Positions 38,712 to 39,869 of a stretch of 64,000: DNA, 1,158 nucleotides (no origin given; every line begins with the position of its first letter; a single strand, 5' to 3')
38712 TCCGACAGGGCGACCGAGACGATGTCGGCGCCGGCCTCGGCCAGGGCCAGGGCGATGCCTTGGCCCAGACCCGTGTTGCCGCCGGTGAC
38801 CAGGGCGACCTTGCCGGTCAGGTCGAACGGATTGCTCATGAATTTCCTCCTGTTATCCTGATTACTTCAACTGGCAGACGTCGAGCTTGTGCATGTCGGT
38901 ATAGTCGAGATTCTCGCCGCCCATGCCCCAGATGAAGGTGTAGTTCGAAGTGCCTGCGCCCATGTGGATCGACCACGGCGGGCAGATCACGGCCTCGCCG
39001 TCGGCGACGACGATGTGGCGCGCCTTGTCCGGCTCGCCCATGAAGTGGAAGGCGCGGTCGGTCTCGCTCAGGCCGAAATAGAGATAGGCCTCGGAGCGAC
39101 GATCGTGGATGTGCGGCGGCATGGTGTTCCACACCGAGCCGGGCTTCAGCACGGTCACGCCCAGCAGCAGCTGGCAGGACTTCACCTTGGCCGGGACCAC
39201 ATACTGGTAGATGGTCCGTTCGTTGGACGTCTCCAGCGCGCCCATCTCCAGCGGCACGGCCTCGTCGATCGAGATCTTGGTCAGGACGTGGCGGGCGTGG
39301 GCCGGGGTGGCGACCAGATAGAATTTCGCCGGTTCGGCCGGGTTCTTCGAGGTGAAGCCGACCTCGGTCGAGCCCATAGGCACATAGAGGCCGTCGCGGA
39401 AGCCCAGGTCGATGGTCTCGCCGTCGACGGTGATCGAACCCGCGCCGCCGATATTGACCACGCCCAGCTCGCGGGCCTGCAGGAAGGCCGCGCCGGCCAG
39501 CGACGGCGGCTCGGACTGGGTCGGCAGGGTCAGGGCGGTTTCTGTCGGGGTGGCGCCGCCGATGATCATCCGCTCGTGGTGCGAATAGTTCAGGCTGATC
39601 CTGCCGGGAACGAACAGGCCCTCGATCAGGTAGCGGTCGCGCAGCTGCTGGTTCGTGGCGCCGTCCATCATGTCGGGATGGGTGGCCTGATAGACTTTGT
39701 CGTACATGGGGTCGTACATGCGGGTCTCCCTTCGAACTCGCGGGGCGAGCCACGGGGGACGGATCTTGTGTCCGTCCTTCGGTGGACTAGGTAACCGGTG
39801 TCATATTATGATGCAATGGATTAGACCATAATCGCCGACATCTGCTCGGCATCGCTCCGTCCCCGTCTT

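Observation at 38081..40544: KduI and a DhuI-like RpiB-fold isomerase back to back: two non-homologous enzymes for one step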

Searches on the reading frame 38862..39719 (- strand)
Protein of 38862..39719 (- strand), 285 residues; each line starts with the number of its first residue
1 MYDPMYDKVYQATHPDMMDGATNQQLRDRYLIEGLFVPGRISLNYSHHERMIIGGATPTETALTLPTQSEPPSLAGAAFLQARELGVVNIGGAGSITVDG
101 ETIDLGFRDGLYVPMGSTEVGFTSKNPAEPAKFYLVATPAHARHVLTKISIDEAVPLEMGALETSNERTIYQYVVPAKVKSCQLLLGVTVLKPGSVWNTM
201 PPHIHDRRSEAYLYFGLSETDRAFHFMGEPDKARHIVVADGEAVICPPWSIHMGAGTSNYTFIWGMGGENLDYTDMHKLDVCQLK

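Call 3: search_protein_families(library=pfam, proteins=[window:38862-39719:-])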
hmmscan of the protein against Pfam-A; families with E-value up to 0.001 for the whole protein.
window:38862-39719:- (285 aa): 2 families
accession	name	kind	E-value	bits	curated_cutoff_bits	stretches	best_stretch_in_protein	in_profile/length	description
PF04962.18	KduI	-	1e-28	100.9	23.9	1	80-272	45-249/262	KduI/IolB family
PF07883.17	Cupin_2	-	0.00032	20.8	27.2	0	91-134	26-67/70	Cupin domain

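Call 4: search_protein_families(library=ncbifam, proteins=[window:38862-39719:-])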
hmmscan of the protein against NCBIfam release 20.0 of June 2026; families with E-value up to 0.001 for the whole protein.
window:38862-39719:- (285 aa): 2 families
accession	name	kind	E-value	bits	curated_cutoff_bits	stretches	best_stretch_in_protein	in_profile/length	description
NF002091.1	PRK00924.1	equivalog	3.7e-117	390.7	250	1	9-285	3-277/277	5-dehydro-4-deoxy-D-glucuronate isomerase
TIGR04378.1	myo_inos_iolB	equivalog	3e-07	30.3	205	1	82-211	32-162/247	5-deoxy-glucuronate isomerase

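Call 21: find_related_loci(query=window:38862-39719:-, collection=genome_contigs, flank=5000)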
Query window:38862-39719:- (285 aa) in genome_contigs; peptide patterns used: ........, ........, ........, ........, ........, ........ (x = any residue, [..] = any of these).
600 stretches matched a pattern (row limit reached: there are more); 588 encode a relative of the query (tblastn E <= 1e-3); the best 80 are kept; 80 distinct loci.
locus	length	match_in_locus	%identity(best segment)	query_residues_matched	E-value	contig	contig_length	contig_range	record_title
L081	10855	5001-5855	92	1-285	0e+0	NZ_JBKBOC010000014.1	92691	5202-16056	MAG: Brevundimonas sp. isolate 21I_057.bin.11 NODE_68_length_92691_cov_153.495452, whole genome shotgun sequence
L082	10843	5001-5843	83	5-285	3e-163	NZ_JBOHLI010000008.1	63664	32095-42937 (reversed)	MAG: Brevundimonas sp. isolate SD8063_metabat2.bin.12 NODE_46_length_63664_cov_1.928876, whole genome shotgun sequence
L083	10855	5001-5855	79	1-285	9e-163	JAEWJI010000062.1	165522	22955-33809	MAG: Proteobacteria bacterium isolate OH_PBrB_146 k127_318536, whole genome shotgun sequence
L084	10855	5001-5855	92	1-285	0e+0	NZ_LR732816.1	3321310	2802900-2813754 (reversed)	Brevundimonas sp. G8 isolate Brevundimonas sp. G8, whole genome shotgun sequence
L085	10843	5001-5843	70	5-285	3e-138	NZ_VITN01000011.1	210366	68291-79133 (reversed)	Nitrospirillum amazonense strain BR 11880 Ga0314209_111, whole genome shotgun sequence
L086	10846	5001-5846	69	5-285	3e-137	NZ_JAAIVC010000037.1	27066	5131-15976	Caulobacter sp. 17J65-9 31415.17J659.1_37_17J659.00037_31415.17J659.1, whole genome shotgun sequence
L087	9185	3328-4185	68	1-285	8e-136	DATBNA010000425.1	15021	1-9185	MAG TPA_asm: Hyphomonadaceae bacterium isolate SMAG_U4012 k141_529209, whole genome shotgun sequence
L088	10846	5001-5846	68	4-285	1e-134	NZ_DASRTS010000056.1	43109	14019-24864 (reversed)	MAG: Lysobacter sp. isolate SMAG_U7485 k141_433164, whole genome shotgun sequence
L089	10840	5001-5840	67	5-285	2e-134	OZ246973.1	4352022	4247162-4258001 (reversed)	MAG: Woeseiaceae bacterium isolate b23f494e-b508-4bf2-85c1-ed8b7ae4e92f genome assembly, chromosome: 1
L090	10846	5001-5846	67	4-285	5e-133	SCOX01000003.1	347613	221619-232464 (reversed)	Lysobacteraceae bacterium P NODE_3_length_347613_cov_39.496253, whole genome shotgun sequence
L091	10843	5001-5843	67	5-285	5e-133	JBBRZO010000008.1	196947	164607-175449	MAG: Caulobacterales bacterium isolate metawrap_la5_5 metawrap_la5_5_K_1823294_L_196947_cov_27.3504, whole genome shotgu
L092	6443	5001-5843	68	5-285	5e-133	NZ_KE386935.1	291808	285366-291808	Niveispirillum irakense DSM 11586 G473DRAFT_scaffold00008.8, whole genome shotgun sequence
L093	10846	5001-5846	66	5-285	9e-133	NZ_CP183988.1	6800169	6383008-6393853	Pseudoduganella sp. R-43 chromosome, complete genome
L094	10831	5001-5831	68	5-285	5e-132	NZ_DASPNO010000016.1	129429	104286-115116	MAG: Brevundimonas sp. isolate SMAG_U12123 k141_279636, whole genome shotgun sequence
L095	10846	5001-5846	68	5-285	6e-132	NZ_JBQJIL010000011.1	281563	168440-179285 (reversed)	Lysobacter sp. CA199 NODE_11_length_281563_cov_68.244421, whole genome shotgun sequence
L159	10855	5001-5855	85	1-285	3e-172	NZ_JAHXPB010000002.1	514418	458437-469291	Brevundimonas sp. EYE_349 Seq_2, whole genome shotgun sequence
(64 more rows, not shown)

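Call 35: search_solved_structures(query=window:38862-39719:-, max_evalue=1e-10, show_alignments=3)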
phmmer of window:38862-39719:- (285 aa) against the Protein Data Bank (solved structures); distinct sequences matched with E-value up to 1e-10: 7.
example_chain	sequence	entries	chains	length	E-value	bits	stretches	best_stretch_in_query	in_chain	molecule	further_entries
1ywk_A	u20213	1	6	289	1.9e-87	296.7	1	21-285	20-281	4-deoxy-L-threo-5-hexosulose-uronate ketol-isomerase 1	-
7e4s_A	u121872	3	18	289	4.6e-78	265.9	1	15-283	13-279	5-dehydro-4-deoxy-D-glucuronate isomerase | 4-deoxy-L-threo-5-hexosulose-uronate ketol-isomerase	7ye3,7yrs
1x8m_A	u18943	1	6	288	5.4e-77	262.4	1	12-282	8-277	4-deoxy-L-threo-5-hexosulose-uronate ketol-isomerase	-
1xru_A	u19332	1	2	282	5.7e-77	262.3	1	13-281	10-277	4-deoxy-L-threo-5-hexosulose-uronate ketol-isomerase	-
7vgk_A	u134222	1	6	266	2.2e-75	257.1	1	15-270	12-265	4-deoxy-L-threo-5-hexosulose-uronate ketol-isomerase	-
9kcz_A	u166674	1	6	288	2e-72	247.3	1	9-277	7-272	4-deoxy-L-threo-5-hexosulose-uronate ketol-isomerase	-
9kd0_A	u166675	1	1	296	4.4e-72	246.2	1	15-283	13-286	4-deoxy-L-threo-5-hexosulose-uronate ketol-isomerase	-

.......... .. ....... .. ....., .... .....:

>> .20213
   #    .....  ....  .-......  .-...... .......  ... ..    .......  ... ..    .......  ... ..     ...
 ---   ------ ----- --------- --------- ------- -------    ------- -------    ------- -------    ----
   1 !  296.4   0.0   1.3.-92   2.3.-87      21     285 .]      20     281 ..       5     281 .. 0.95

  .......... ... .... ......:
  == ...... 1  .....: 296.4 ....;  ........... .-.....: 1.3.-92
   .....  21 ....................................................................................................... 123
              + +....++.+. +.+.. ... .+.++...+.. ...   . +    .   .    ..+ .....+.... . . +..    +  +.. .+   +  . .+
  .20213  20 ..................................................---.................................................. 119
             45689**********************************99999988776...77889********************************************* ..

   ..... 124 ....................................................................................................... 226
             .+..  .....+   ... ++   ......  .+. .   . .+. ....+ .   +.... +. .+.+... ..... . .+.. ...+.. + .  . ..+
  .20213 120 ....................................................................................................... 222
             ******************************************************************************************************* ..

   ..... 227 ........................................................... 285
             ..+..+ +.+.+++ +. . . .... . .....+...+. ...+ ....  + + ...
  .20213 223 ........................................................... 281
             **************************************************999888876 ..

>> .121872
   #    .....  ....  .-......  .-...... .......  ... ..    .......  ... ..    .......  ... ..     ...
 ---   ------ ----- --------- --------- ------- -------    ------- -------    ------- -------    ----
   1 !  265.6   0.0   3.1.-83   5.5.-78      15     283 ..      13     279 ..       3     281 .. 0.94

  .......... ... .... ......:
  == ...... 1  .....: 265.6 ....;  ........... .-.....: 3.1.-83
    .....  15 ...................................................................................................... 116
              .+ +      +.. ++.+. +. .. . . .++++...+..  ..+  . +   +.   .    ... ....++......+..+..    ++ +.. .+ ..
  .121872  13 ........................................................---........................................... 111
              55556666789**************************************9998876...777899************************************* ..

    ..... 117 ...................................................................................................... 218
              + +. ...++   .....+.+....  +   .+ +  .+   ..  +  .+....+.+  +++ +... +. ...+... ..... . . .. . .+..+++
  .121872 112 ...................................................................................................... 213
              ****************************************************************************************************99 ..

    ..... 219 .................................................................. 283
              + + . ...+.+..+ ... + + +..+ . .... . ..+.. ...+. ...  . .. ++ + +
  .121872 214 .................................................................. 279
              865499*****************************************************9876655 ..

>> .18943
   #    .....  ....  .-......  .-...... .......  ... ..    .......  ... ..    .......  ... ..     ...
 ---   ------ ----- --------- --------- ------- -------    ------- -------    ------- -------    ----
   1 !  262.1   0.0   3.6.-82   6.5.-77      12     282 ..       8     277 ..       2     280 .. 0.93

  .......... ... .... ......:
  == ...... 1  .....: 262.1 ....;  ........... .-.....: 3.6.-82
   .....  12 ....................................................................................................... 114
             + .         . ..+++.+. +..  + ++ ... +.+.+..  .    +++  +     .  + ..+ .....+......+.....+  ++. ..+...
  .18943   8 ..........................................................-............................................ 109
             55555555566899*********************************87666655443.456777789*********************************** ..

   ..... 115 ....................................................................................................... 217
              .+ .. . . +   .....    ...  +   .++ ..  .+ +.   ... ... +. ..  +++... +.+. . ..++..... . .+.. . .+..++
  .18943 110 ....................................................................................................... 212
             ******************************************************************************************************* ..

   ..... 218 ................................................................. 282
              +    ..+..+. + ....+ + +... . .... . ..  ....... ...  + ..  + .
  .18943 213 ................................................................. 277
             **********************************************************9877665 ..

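Call 63: search_protein_families(library=pfam, proteins=[L159:3599-4888:-, L159:7748-8956:+])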
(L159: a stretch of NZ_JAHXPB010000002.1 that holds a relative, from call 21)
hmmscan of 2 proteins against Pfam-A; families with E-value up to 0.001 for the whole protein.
L159:3599-4888:- (429 aa): 1 family
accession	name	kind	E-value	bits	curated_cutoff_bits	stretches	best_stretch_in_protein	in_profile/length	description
PF07470.19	Glyco_hydro_88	-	3.2e-101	339.3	26.6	1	88-427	2-351/352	Glycosyl Hydrolase Family 88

L159:7748-8956:+ (402 aa): 2 families
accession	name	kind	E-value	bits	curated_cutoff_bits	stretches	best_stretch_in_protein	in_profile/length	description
PF13472.12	Lipase_GDSL_2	-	5.3e-15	56.8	32.9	1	168-347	3-176/178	GDSL-like Lipase/Acylhydrolase family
PF00657.28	Lipase_GDSL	-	6.2e-07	30.2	23.6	1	164-353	1-207/208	GDSL-like Lipase/Acylhydrolase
